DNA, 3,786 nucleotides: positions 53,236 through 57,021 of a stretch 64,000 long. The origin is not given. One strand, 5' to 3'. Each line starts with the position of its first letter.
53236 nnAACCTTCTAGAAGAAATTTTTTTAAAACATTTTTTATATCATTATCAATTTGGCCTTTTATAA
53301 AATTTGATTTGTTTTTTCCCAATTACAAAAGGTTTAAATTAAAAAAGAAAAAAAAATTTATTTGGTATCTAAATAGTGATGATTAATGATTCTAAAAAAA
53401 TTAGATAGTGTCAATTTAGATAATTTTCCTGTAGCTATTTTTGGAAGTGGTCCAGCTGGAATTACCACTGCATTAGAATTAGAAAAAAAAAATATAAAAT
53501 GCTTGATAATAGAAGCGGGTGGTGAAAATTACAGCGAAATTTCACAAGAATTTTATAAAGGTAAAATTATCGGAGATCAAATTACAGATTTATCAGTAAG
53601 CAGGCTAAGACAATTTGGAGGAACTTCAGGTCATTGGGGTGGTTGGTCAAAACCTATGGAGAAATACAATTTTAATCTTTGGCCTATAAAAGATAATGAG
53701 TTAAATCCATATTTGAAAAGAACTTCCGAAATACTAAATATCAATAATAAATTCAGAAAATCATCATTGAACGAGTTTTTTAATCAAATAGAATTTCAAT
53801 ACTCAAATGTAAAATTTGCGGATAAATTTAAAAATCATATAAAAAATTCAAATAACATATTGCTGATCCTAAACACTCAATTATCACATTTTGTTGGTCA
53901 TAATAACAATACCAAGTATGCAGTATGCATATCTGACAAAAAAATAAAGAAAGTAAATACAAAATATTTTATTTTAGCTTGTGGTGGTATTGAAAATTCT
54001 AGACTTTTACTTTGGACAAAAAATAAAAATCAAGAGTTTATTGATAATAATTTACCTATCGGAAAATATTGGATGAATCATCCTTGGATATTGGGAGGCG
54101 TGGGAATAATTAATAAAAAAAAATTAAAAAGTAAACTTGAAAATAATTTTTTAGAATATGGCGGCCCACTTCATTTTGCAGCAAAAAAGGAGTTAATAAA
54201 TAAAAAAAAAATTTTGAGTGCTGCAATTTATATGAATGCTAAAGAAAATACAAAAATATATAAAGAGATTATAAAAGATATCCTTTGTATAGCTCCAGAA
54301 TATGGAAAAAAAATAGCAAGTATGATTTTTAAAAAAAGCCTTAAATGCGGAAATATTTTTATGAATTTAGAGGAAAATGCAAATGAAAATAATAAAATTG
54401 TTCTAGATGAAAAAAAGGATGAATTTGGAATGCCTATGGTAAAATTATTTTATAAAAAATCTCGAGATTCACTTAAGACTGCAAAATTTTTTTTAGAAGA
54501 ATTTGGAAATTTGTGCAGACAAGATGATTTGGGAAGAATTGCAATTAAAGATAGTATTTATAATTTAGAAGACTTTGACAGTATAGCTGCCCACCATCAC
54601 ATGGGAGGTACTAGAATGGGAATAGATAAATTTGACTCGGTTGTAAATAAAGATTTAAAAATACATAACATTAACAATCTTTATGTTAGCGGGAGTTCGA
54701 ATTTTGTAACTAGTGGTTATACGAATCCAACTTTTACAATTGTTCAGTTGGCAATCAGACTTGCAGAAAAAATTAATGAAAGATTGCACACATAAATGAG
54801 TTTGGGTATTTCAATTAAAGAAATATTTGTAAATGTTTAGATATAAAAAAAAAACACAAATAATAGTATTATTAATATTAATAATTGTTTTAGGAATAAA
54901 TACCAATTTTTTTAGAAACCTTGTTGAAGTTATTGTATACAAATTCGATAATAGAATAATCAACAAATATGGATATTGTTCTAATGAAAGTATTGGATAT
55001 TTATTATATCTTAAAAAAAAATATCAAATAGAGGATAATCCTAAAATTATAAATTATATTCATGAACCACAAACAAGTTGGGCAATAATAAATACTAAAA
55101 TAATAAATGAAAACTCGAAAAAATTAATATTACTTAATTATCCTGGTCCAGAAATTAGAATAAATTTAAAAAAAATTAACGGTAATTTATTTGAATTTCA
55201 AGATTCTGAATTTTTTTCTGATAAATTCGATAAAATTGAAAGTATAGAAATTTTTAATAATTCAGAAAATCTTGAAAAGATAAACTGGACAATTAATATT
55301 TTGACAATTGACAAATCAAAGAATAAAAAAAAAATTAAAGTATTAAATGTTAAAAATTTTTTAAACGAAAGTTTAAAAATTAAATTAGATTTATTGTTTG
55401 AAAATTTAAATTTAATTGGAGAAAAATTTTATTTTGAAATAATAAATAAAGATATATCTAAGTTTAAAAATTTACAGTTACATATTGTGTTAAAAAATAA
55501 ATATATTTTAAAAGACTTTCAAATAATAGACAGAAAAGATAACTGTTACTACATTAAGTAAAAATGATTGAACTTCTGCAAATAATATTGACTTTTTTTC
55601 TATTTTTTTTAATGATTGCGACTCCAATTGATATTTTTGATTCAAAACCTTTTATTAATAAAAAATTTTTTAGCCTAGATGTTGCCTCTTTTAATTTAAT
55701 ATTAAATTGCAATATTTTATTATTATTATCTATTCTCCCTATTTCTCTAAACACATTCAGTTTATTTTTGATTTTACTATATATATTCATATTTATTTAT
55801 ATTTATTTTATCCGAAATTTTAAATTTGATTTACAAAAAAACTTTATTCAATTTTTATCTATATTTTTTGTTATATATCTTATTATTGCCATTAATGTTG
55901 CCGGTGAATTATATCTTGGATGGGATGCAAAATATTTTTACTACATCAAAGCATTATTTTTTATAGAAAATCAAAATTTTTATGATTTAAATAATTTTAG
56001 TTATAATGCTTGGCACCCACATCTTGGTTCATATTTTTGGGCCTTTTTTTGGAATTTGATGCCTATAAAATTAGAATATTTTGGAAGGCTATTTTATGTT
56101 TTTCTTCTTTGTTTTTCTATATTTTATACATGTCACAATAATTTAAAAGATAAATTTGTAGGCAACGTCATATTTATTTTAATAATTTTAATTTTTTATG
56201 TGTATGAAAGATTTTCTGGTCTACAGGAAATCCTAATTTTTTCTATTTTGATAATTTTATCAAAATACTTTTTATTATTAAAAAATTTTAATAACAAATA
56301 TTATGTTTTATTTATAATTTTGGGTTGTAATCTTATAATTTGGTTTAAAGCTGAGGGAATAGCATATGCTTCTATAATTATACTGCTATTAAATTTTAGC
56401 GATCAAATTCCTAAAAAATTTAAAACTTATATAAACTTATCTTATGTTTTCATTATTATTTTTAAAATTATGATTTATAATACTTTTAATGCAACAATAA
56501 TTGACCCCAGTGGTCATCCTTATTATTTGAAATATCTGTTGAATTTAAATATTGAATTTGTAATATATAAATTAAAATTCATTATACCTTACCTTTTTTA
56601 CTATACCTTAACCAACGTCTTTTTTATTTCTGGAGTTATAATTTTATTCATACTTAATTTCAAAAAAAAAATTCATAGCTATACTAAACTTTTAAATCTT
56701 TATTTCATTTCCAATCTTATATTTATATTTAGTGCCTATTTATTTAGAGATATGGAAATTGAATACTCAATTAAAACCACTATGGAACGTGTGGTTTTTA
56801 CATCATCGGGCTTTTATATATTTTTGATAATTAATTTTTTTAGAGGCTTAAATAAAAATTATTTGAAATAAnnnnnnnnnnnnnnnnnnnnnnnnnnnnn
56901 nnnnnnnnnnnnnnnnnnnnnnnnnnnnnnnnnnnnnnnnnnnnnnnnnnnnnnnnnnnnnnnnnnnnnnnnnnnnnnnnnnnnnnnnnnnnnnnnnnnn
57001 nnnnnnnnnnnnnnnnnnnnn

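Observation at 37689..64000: Envelope-glycan island of at least 26 kb built around polyprenyl-phosphate-sugar synthases and many GT-C-like membrane proteins, with no recognisable Wzx/Wzy/Wzz or ABC exporter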

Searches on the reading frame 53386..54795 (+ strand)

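Call 5: search_protein_families(library=pfam, max_evalue=0.01, proteins=[window:53386-54795:+])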
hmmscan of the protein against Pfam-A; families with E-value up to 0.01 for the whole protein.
window:53386-54795:+ (469 aa): 8 families
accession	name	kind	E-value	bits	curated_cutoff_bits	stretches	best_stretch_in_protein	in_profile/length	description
PF05199.19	GMC_oxred_C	-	1.1e-17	65.3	24.6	1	334-456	3-139/139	GMC oxidoreductase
PF07992.20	Pyr_redox_2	-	1.6e-05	25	26.1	1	15-47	2-34/291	Pyridine nucleotide-disulphide oxidoreductase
PF13738.12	Pyr_redox_3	-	0.00046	20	30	1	18-48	2-31/305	Pyridine nucleotide-disulphide oxidoreductase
PF03486.20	HI0933_like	-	0.00055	19.9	50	0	16-46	3-33/244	HI0933-like protein Rossmann domain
PF01134.28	GIDA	-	0.00075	19.1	22.1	0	136-209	89-158/391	Glucose inhibited division protein A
PF01494.25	FAD_binding_3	-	0.00081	19.1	22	1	15-49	3-37/349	FAD binding domain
PF00890.30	FAD_binding_2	-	0.0018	18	20.4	1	16-47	2-33/414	FAD binding domain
PF13450.12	NAD_binding_8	-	0.0027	18.4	21.9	1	18-45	1-28/68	NAD(P)-binding Rossmann-like domain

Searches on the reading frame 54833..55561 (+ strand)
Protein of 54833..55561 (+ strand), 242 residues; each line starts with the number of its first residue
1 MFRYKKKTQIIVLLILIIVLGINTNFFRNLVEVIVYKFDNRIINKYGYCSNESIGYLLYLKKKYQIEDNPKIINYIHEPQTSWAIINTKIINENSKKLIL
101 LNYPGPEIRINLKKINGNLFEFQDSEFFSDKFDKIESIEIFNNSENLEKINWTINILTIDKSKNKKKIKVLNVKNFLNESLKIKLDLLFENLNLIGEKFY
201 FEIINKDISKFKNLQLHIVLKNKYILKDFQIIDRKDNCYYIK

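Call 5: search_protein_families(library=pfam, max_evalue=0.01, proteins=[window:54833-55561:+])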
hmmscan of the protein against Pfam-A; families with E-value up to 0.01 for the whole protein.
window:54833-55561:+ (242 aa): 0 families

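Call 8: search_protein_families(library=pfam, max_evalue=10, proteins=[window:54833-55561:+])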
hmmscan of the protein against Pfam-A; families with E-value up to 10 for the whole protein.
window:54833-55561:+ (242 aa): 1 family
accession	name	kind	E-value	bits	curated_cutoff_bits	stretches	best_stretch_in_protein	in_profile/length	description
PF09721.15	Exosortase_EpsH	-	0.29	10.9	25.7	1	2-38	186-221/254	Transmembrane exosortase (Exosortase_EpsH)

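Call 9: search_protein_families(library=ncbifam, max_evalue=1, proteins=[window:54833-55561:+])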
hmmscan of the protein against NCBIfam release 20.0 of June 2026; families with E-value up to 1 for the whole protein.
window:54833-55561:+ (242 aa): 0 families

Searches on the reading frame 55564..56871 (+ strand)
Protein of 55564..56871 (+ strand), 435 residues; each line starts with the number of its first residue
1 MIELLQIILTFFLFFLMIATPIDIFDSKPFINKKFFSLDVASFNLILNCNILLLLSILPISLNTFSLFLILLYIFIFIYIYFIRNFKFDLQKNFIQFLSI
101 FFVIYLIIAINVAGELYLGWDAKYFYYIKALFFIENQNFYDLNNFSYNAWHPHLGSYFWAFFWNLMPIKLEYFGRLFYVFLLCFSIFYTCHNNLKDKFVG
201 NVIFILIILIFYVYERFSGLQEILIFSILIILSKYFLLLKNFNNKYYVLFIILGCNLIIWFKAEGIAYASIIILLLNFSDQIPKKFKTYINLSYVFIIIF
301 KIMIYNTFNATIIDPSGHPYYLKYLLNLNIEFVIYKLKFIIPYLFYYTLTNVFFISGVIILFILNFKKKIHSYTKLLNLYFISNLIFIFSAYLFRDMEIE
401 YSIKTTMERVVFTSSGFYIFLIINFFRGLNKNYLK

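Call 5: search_protein_families(library=pfam, max_evalue=0.01, proteins=[window:55564-56871:+])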
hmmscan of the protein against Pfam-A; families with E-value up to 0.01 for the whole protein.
window:55564-56871:+ (435 aa): 0 families

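Call 8: search_protein_families(library=pfam, max_evalue=10, proteins=[window:55564-56871:+])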
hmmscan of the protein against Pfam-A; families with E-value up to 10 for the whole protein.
window:55564-56871:+ (435 aa): 1 family
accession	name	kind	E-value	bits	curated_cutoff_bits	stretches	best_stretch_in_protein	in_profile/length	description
PF06799.16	CGLD27-like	-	8.5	6.9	25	1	62-141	29-108/143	Conserved in the green lineage and diatoms 27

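Call 9: search_protein_families(library=ncbifam, max_evalue=1, proteins=[window:55564-56871:+])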
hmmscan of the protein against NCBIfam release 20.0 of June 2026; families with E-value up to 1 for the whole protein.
window:55564-56871:+ (435 aa): 0 families

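Call 28: find_homologous_proteins(query=window:55564-56871:+, max_evalue=0.001)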
Query window:55564-56871:+ (435 aa): 455 proteins with E <= 0.001 among 8000 candidates; the best 120 are listed.
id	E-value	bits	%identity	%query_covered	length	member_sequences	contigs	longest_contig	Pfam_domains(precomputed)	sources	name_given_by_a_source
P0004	4.4e-256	868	100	96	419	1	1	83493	-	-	-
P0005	2.6e-202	691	78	99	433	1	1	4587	-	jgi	-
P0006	5.5e-196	670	77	99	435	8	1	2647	-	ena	-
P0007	5.5e-194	664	75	97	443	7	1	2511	-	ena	-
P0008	1.0e-193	663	75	99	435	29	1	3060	-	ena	-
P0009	1.6e-193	662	76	99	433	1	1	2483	-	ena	-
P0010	4.0e-193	661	76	99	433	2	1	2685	-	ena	-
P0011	2.5e-192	658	75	99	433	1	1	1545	-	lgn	-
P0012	3.2e-192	658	75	99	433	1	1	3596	-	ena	-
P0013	9.9e-191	653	72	100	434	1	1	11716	-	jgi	-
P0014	1.0e-190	653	75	100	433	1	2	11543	-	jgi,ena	-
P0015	3.9e-189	648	73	100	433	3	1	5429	-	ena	-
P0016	4.0e-189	648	74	99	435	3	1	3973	-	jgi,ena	-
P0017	5.0e-186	637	73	99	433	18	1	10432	-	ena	-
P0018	8.9e-186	637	74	99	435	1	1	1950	-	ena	-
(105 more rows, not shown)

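Call 31: find_encoding_contigs(protein=P0004, flank=10000, max_places=3)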
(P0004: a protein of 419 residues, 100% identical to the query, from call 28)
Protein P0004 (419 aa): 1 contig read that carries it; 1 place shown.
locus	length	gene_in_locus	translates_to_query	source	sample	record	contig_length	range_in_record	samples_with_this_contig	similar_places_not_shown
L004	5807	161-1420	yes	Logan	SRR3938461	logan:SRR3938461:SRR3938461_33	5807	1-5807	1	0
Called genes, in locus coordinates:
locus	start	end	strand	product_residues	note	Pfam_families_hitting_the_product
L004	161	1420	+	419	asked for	-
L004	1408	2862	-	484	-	PF00483:NTP_transferase (weak), PF12804:NTP_transf_3 (weak), PF00535:Glycos_transf_2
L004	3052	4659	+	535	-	-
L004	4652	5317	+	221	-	PF08241:Methyltransf_11 (weak)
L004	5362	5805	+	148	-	?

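Call 37: search_solved_structures(query=A1, max_evalue=10)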
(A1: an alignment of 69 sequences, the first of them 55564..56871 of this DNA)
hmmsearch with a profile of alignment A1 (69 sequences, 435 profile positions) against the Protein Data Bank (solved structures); distinct sequences matched with E-value up to 10: 0.

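Call 41: predict_structure(alignment_id=A1)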
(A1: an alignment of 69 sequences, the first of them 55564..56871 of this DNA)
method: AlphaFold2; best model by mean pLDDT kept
length: 435 residues; sequences in the alignment: 69
mean_pLDDT: 84.6   pTM: 0.90
mean pLDDT of the five models: 84.6, 83.5, 83.4, 83.0, 81.6
residues with pLDDT >= 90: 216; 70-90: 149; 50-70: 64; < 50: 6
segments of 3 or more residues with pLDDT < 50: 118-121
pLDDT, mean of each block of 10 residues (from residue 1): 85 93 70 70 96 89 85 92 77 79 92 64 57 69 60 80 79 86 95 78 93 69 94 91 80 96 91 95 90 95 83 68 89 96 96 95 85 92 96 91 90 95 87 56
secondary structure, 60 per line:
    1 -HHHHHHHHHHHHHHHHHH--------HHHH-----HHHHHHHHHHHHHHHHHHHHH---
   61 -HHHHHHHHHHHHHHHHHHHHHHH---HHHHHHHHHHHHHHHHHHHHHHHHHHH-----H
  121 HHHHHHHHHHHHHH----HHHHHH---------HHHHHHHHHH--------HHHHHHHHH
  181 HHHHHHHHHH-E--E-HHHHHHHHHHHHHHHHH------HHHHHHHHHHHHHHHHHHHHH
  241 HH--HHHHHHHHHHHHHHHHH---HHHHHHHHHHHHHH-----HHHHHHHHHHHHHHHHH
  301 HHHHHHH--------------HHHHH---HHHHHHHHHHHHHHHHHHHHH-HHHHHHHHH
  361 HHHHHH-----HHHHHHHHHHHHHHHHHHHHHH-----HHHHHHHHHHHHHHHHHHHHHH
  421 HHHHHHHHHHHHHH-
elements in order: H2-19 H28-31 H37-57 H62-84 H88-114 H120-134 H139-144 H154-163 H172-190 H197-213 H220-242 H245-261 H265-278 H284-307 H322-326 H330-350 H352-366 H372-393 H399-434

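Call 48: fold_search(model_id=the predicted structure, library=pdb)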
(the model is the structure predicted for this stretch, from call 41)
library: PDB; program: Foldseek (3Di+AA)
matches with E <= 10: 15; with E <= 0.001: 0
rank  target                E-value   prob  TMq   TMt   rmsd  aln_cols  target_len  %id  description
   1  9dlh                  4.5e-01  0.84  0.40  0.31   8.4       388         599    7  donor substrate analog-bound AftB (released 2025-06-25)
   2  8if8_C                1.6e+00  0.25  0.27  0.21  13.7       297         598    9  Arabinosyltransferase AftA (released 2023-05-31)
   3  8if8_B                1.7e+00  0.15  0.23  0.18  13.3       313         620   10  Arabinosyltransferase AftA (released 2023-05-31)
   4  6s7t_A                2.4e+00  0.16  0.29  0.20  13.6       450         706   12  Cryo-EM structure of human oligosaccharyltransferase complex OST-B (released 2019-12-18)
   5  8agb_A                2.7e+00  0.25  0.37  0.27  14.6       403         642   12  Structure of yeast oligosaccharylransferase complex with lipid-linked oligosaccharide bound (released 2022-12-07)
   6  3wak                  2.7e+00  0.13  0.28  0.17  14.8       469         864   10  Crystal structure of the Archaeoglobus fulgidus oligosaccharyltransferase (O29867_ARCFU) in the apo form (released 2013-10-30)
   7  8kcw_A                3.8e+00  0.03  0.10  0.08  18.4       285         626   11  Cryo-EM structure of human SIDT1 bound to cholesterol (released 2024-06-12)
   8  7zlg_A                5.6e+00  0.04  0.18  0.14  13.8       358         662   12  Cryo-EM structure of C-mannosyltransferase CeDPY19, in complex with acceptor peptide and bound to CMT2-Fab and anti-Fa (released 2023-01-11)
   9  3rce_A                5.8e+00  0.15  0.38  0.27   9.5       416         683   14  Bacterial oligosaccharyltransferase PglB (released 2011-06-15)
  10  7p3x_A                7.9e+00  0.08  0.14  0.11  14.9       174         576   10  Homology model of the full-length AP-3 complex in a compact open conformation (released 2021-09-29)
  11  8fls_R                7.9e+00  0.02  0.11  0.13  20.5       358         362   10  Human PTH1R in complex with Abaloparatide and Gs (released 2023-04-26)
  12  9nc9_D                8.6e+00  0.02  0.11  0.07  16.7       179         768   14  Helical assembly of AVAST5 filament (released 2026-02-18)
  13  9had_A                9.8e+00  0.08  0.10  0.33  17.7       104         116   12  Der f 21 dust mite allergen with computationally designed DerF21_b10 binder (released 2024-12-18)
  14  9o53_A                9.8e+00  0.02  0.10  0.12  26.4       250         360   12  Cryo-EM structure of the human SK2-4 chimera/calmodulin channel complex bound to a small molecule inhibitor (released 2025-07-09)
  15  8x84_A                9.8e+00  0.02  0.13  0.14  20.7       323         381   13  The cryo-EM structure of insect gustatory receptor Gr43a I418A from Drosophila melanogaster in complex with fructose a (released 2024-02-07)

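Call 92: fold_search(model_id=the predicted structure, library=viral)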
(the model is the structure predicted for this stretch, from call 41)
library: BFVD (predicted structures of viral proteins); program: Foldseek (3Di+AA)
matches with E <= 10: 19; with E <= 0.001: 0
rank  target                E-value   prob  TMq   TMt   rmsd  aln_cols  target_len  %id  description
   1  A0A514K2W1            2.9e-02  1.00  0.50  0.63   6.3       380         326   14  Uncharacterized protein [Nitrosopumilus spindle-shaped virus]
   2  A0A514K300            9.3e-02  0.97  0.39  0.47   9.0       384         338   16  Uncharacterized protein [Nitrosopumilus spindle-shaped virus 1]
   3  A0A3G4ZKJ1            6.6e-01  0.12  0.16  0.15  21.1       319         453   13  MFS transporter [Terrestrivirus sp.]
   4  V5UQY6                2.9e+00  0.16  0.35  0.34  11.8       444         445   13  Uncharacterized protein [Oenococcus phage phiS13]
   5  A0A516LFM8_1          2.9e+00  0.05  0.10  0.04  21.6       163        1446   13  (no name in the UniProt tables at hand)
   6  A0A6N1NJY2            3.9e+00  0.02  0.10  0.09  27.6       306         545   13  Zinc ABC transporter ATP-binding protein [Tupanvirus soda lake]
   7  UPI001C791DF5         6.4e+00  0.02  0.13  0.08  25.2       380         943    8  (no name look-up for this kind of identifier)
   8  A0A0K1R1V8            6.6e+00  0.04  0.16  0.17  17.1       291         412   17  Glycoprotein M [Testudinid alphaherpesvirus 3]
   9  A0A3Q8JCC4            6.6e+00  0.03  0.16  0.18  22.8       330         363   14  BMFR2 [Vombatid gammaherpesvirus 1]
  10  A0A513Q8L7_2          6.6e+00  0.02  0.12  0.07  21.7       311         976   12  Genome polyprotein (Fragment) [atypical porcine pestivirus]
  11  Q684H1                6.9e+00  0.02  0.12  0.15  17.6       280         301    9  (no name in the UniProt tables at hand)
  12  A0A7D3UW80            7.9e+00  0.03  0.13  0.21  17.4       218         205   13  TRAM/LAG1/CLN8 homology domain [Fadolivirus FV1/VV64]
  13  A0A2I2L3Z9            8.2e+00  0.03  0.15  0.20  16.5       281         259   14  Transmembrane domain-containing protein [Orpheovirus IHUMI-LCC2]
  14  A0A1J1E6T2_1          8.2e+00  0.02  0.10  0.05  26.8       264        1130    9  (no name in the UniProt tables at hand)
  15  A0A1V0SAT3            9.0e+00  0.01  0.11  0.11  21.0       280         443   11  Uncharacterized protein [Catovirus CTV1]
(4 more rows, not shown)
